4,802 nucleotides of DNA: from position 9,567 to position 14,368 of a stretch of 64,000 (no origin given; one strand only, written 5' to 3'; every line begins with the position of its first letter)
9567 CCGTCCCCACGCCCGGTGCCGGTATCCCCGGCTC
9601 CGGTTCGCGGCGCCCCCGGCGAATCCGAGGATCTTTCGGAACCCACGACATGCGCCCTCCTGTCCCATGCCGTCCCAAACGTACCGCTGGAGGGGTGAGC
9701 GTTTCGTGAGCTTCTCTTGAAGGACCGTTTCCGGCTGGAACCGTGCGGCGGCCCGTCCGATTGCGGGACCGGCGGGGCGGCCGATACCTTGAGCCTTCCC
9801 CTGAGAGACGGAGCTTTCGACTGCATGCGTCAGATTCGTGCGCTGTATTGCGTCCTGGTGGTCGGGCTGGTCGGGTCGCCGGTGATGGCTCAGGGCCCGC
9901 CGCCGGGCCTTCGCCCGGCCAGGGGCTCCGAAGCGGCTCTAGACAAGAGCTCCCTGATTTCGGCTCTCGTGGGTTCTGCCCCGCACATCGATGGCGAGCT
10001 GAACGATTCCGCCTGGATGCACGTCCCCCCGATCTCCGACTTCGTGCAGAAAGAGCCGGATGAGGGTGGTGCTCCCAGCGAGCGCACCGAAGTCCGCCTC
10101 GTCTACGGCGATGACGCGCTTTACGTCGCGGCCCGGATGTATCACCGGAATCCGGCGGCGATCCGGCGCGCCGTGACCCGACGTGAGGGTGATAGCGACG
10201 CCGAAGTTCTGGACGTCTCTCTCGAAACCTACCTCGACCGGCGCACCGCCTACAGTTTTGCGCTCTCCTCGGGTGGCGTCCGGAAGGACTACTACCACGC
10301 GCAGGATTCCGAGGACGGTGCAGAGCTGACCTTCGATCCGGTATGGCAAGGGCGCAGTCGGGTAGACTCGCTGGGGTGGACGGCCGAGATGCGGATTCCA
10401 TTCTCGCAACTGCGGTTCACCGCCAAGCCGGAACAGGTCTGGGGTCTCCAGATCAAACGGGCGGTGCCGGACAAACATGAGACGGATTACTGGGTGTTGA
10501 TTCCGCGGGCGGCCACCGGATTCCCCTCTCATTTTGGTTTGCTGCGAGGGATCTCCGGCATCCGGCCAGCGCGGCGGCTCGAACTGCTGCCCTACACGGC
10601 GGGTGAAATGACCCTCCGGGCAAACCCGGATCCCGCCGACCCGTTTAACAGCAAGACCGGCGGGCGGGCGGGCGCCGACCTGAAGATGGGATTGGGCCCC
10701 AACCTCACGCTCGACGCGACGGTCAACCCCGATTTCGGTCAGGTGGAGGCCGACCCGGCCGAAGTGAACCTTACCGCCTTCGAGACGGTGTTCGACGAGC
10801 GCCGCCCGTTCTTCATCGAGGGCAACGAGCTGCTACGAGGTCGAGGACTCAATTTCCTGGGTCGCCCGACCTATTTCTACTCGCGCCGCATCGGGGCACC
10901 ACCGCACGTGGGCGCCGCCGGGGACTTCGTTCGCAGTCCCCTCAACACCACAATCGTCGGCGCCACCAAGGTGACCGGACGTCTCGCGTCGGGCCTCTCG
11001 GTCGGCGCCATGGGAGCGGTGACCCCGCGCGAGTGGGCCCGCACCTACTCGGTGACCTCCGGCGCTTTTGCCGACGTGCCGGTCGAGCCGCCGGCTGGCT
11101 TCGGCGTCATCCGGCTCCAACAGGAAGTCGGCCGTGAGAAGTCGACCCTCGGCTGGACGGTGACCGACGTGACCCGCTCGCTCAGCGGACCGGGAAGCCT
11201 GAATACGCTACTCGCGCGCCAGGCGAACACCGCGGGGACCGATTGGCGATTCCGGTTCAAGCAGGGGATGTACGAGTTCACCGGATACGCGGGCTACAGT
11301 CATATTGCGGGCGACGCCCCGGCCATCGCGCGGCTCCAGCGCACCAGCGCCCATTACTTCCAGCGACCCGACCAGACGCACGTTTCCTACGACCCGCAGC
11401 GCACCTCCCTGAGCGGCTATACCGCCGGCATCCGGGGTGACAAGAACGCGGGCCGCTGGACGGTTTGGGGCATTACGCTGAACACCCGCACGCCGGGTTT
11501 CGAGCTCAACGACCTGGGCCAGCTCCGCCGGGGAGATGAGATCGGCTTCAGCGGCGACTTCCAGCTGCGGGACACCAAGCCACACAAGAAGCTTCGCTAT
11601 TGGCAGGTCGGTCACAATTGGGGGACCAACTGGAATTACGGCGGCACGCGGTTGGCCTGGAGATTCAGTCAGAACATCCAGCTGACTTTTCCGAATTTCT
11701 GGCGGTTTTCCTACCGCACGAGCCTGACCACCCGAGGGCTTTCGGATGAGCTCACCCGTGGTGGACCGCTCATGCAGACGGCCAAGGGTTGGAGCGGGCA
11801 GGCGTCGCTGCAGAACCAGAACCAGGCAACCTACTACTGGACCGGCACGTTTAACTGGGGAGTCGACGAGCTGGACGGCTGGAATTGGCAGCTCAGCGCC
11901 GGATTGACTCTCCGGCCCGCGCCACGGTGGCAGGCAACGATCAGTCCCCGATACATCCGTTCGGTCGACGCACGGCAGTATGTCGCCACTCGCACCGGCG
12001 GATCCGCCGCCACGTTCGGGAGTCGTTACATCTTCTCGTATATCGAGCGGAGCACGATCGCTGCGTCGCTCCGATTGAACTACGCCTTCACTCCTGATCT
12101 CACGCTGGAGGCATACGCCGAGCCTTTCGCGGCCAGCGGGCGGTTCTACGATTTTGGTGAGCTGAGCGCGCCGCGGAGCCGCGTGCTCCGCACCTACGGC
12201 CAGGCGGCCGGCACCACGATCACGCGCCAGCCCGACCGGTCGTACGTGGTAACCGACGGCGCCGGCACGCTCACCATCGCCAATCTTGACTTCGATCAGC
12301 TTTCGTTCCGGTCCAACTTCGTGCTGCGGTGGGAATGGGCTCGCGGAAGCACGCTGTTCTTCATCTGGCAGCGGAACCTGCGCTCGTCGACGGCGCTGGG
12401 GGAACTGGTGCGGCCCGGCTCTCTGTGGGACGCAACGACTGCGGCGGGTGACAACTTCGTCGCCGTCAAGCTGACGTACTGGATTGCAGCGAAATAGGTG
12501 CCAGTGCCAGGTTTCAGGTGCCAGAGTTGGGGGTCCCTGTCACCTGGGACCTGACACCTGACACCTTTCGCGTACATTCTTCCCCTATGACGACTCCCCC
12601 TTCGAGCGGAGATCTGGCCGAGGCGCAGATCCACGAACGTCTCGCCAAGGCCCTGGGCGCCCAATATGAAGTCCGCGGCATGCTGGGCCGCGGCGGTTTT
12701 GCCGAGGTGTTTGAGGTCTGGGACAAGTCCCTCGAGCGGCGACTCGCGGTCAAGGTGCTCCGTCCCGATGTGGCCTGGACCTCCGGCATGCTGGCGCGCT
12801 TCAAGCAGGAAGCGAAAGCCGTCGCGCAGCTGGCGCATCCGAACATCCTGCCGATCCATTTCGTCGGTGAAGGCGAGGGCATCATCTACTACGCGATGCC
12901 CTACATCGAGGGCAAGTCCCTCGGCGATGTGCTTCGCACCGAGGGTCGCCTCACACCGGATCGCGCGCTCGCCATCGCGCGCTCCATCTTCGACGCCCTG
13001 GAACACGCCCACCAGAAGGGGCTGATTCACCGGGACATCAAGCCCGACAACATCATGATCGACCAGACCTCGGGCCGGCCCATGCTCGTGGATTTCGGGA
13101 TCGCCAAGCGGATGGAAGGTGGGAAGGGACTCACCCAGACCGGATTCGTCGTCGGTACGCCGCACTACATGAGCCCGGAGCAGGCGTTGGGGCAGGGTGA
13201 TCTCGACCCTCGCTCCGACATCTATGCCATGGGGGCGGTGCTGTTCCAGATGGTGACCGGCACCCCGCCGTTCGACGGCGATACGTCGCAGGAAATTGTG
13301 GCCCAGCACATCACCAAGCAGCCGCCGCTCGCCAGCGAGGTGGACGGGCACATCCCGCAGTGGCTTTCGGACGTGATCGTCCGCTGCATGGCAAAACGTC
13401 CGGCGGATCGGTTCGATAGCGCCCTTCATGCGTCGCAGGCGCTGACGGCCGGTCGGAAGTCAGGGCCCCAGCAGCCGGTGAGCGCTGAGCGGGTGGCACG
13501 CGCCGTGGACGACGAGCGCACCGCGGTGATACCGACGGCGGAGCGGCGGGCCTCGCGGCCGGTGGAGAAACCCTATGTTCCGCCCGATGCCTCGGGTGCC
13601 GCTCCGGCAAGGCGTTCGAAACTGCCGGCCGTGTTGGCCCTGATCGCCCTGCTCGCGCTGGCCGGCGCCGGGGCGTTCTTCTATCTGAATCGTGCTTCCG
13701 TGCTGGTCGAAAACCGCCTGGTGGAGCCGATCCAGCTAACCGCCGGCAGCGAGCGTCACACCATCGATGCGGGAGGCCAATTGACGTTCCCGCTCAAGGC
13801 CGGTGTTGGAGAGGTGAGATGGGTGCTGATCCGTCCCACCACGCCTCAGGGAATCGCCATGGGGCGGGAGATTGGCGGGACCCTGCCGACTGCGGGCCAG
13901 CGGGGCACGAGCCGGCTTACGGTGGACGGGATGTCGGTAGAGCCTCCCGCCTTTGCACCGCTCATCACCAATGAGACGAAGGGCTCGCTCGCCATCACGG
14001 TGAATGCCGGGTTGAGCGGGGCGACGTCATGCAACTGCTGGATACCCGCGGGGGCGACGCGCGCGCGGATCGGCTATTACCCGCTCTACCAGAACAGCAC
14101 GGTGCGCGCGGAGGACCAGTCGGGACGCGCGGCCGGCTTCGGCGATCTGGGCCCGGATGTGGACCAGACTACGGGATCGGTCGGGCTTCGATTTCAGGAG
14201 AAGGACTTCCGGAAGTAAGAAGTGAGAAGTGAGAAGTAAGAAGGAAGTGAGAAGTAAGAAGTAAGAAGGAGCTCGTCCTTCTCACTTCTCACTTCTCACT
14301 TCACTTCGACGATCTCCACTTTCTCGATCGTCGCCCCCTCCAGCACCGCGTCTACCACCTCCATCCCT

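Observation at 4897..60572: Dispersed family of hairpin elements whose arms are tandem arrays of 7-8 nt units (at least 17 loci in 64 kb)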

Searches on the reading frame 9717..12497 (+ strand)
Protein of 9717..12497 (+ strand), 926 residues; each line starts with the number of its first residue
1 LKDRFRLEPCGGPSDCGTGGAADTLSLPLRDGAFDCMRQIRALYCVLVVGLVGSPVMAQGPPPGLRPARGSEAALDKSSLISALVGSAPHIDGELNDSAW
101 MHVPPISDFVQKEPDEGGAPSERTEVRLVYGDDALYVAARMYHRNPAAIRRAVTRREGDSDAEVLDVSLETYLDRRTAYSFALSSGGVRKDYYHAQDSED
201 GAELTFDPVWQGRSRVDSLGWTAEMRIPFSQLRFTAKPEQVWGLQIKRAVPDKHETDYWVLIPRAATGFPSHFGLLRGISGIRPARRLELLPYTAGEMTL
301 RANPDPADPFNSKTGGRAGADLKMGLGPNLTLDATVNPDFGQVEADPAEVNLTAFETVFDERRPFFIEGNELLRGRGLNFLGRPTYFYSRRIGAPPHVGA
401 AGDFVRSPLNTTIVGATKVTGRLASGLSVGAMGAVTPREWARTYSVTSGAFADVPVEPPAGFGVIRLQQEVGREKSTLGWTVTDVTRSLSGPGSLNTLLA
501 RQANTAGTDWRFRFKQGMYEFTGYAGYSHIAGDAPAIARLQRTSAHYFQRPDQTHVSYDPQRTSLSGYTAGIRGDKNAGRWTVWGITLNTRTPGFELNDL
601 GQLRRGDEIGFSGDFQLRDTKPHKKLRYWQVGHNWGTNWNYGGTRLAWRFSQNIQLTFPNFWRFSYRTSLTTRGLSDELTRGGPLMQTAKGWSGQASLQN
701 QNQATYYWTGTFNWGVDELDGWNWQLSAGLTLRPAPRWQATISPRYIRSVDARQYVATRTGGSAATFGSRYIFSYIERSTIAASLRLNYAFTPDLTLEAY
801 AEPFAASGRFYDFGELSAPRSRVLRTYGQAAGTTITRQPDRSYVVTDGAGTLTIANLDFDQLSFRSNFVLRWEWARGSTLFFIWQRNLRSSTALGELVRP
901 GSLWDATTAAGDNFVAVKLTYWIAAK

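Call 11: search_protein_families(library=pfam, proteins=[window:9717-12497:+])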
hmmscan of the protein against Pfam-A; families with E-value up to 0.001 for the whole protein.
window:9717-12497:+ (926 aa): 1 family
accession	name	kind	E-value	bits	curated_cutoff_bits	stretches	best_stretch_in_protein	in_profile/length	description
PF19313.5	DUF5916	-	8.1e-61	206.9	22.6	1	284-923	1-563/572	Domain of unknown function (DUF5916)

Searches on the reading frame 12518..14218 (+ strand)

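Call 11: search_protein_families(library=pfam, proteins=[window:12518-14218:+])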
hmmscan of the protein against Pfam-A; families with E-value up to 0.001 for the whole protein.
window:12518-14218:+ (566 aa): 5 families
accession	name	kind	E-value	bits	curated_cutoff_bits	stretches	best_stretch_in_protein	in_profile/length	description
PF00069.31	Pkinase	-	2.3e-49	168.6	31.7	1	50-300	1-253/263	Protein kinase domain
PF07714.23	PK_Tyr_Ser-Thr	-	3.2e-28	99.2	23.1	1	54-299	5-249/258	Protein tyrosine and serine/threonine kinase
PF01636.29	APH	-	3.1e-11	43.9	23.2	2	158-196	159-197/239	Phosphotransferase enzyme family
PF17667.7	Pkinase_fungal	-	3.9e-05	23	24.1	1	161-222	299-364/387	Fungal protein kinase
PF03109.22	ABC1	-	6.1e-05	22.7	22.9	1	127-200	147-218/244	ABC1 atypical kinase-like domain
